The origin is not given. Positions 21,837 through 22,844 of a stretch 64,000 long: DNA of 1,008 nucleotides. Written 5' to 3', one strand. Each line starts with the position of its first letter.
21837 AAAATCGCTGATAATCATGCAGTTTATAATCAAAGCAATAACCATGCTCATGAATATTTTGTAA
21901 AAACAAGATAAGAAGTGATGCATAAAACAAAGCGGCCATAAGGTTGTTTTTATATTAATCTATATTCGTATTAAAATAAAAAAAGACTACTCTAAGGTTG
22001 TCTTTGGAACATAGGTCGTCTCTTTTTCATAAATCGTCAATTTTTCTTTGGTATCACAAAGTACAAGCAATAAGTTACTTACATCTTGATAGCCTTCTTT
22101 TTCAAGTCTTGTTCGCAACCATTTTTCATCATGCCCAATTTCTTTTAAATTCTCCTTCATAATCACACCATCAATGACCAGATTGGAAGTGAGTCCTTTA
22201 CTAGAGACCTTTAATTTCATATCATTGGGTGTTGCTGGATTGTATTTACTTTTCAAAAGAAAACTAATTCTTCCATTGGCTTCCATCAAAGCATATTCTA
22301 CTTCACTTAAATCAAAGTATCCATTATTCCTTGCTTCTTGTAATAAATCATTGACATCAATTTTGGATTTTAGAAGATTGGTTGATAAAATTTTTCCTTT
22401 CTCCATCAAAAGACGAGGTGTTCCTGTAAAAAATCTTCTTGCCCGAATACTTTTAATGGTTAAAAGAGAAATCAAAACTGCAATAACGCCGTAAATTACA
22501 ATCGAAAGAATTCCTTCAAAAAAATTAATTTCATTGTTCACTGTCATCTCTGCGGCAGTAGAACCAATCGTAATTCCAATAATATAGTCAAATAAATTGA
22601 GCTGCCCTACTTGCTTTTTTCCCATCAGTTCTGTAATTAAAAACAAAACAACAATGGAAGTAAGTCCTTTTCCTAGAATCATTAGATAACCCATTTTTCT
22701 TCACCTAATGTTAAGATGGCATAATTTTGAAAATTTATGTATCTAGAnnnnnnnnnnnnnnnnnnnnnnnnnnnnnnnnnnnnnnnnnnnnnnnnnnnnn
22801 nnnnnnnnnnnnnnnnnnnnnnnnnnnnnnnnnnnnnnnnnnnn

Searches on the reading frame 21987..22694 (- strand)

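Call 6: search_protein_families(library=pfam, proteins=[window:21987-22694:-], max_evalue=0.01)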
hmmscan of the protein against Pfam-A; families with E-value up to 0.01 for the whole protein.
window:21987-22694:- (235 aa): 2 families
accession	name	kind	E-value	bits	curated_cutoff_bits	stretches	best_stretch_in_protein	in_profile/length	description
PF04239.17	DUF421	-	4.6e-38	130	23.6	1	81-213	2-128/129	YetF C-terminal domain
PF20730.2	YetF_N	-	4.2e-05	23.7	26.5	1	3-77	1-75/76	YetF N-terminal transmembrane domain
